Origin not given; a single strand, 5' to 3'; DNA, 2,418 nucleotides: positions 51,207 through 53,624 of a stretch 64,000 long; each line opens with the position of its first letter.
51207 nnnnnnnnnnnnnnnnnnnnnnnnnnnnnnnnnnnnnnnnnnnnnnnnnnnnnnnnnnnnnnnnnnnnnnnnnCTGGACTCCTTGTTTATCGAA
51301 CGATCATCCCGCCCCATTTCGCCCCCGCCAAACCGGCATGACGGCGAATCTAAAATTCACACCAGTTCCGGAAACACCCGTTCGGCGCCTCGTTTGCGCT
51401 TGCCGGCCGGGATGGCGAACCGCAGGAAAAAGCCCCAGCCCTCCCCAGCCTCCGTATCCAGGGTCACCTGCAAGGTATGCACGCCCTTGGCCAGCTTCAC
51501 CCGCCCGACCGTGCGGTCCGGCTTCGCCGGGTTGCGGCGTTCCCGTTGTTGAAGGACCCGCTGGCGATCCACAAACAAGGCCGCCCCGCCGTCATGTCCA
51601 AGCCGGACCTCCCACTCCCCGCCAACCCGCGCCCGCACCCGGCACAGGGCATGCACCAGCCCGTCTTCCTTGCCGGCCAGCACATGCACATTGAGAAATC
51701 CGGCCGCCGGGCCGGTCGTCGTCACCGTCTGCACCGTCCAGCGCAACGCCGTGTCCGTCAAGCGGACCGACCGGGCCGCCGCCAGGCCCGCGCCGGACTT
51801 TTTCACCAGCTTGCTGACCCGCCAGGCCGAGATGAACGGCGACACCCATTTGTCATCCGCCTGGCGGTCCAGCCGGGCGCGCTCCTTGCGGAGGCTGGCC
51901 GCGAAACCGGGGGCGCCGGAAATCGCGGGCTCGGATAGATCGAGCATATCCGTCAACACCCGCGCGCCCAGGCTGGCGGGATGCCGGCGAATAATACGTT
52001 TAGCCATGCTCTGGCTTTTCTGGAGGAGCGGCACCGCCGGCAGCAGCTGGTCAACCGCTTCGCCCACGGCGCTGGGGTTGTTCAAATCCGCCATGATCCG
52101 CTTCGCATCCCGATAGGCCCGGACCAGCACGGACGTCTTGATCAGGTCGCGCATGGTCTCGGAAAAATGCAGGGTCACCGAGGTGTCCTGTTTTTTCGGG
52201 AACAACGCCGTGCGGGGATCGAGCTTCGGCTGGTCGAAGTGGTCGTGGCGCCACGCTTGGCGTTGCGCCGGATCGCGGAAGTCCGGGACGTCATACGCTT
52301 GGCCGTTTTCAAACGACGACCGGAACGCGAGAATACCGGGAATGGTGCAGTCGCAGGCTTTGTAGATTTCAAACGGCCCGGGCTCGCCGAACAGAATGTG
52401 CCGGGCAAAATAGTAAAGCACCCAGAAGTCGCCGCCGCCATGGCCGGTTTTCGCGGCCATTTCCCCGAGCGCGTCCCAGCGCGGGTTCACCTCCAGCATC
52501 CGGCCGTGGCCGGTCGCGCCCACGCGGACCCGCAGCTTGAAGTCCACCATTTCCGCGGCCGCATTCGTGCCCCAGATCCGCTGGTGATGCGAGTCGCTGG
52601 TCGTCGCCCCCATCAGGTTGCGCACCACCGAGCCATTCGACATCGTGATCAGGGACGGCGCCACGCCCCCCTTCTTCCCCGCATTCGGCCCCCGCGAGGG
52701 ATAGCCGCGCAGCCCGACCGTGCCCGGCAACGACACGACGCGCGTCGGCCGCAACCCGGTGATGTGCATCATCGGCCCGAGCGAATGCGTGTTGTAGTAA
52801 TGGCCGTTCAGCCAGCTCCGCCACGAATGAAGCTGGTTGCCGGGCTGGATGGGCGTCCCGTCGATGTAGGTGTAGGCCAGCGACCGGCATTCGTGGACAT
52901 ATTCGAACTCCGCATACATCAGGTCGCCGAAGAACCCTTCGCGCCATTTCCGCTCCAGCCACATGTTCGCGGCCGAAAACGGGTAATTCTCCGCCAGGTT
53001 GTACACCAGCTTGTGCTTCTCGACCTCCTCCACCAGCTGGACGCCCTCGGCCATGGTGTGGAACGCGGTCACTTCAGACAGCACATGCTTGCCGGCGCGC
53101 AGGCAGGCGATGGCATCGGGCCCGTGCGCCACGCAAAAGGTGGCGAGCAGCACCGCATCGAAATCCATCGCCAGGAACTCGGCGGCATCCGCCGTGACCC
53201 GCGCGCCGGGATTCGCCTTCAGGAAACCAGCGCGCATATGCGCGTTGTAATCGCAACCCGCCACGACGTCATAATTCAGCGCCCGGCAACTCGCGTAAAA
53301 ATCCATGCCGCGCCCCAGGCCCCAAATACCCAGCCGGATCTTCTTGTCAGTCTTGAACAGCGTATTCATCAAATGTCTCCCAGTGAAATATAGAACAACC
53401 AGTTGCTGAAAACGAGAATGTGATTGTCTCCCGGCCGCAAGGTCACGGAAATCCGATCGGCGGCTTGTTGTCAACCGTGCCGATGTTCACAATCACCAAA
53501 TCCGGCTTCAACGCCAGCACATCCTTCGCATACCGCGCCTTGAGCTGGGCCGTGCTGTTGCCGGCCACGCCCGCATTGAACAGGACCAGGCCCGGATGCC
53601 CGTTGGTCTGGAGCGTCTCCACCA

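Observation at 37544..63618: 26-kb LacI-headed single-strand locus built mostly of unassignable glycan-active-looking proteins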

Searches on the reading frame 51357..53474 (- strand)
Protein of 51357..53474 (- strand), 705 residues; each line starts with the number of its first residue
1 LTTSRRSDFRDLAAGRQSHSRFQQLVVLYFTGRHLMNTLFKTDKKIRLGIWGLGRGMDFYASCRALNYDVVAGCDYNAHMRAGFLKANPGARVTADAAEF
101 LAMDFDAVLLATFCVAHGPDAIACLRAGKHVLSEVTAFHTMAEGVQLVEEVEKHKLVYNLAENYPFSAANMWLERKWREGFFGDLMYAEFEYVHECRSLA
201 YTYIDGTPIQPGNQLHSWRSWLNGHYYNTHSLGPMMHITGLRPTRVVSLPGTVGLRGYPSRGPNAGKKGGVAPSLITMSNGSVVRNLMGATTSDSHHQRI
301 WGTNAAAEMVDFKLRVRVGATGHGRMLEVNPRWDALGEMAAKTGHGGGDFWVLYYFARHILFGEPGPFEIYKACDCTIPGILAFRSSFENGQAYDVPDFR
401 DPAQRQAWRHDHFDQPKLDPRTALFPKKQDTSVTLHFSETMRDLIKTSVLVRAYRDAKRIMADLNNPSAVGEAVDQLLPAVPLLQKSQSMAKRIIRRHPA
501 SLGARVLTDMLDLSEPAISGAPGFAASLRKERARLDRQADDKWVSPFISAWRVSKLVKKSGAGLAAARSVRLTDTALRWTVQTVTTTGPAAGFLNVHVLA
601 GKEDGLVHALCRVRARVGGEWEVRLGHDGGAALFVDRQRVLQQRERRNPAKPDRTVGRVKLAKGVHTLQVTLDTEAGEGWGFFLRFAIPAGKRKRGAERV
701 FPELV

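Call 5: search_protein_families(library=pfam, proteins=[window:51357-53474:-], max_evalue=0.01)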
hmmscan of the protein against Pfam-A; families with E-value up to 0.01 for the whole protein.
window:51357-53474:- (705 aa): 2 families
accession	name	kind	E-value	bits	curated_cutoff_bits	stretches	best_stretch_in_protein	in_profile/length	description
PF21252.2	Glyco_hydro_109_C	-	4.7e-06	26.5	27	1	177-242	7-81/187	Glycosyl hydrolase 109, C-terminal domain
PF01408.29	GFO_IDH_MocA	-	4.9e-05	24.4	24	1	46-158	1-116/120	Oxidoreductase family, NAD-binding Rossmann fold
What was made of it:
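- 51357..53369 (-): g05: 670-aa Gfo/Idh/MocA-type NAD(P) oxidoreductase (GH109-like) with an unassigned ~370-aa C-terminal extension and no signal peptide. GFO_IDH_MocA 24.4 bits against 24, and Glyco_hydro_109_C 26.5 against 27 (call 5).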

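Call 8: search_protein_families(library=ncbifam, proteins=[window:51357-53369:-], max_evalue=0.01)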
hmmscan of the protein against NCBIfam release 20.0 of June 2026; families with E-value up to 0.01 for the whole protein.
window:51357-53369:- (670 aa): 5 families
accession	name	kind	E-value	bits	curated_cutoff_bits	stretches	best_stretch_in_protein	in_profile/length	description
NF058563.1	BT_2159_fam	equivalog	3e-06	26.5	650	1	11-123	1-116/350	disaccharide 3-dehydrogenase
TIGR04380.1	myo_inos_iolG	equivalog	3.8e-05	22.7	355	1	11-150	2-145/330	inositol 2-dehydrogenase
NF052479.1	LevoglcsnDh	equivalog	0.00011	21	650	1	68-154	72-158/386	levoglucosan dehydrogenase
NF058561.1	BT_2158_fam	equivalog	0.0014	17.3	750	1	12-123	35-150/487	glycoside 3-dehydrogenase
NF008607.0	PRK11579.1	subfamily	0.0092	15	330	0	57-155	51-150/346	oxidoreductase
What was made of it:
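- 51357..53369 (-): Weak NCBIfam hits to glycoside and disaccharide 3-dehydrogenases (call 8).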
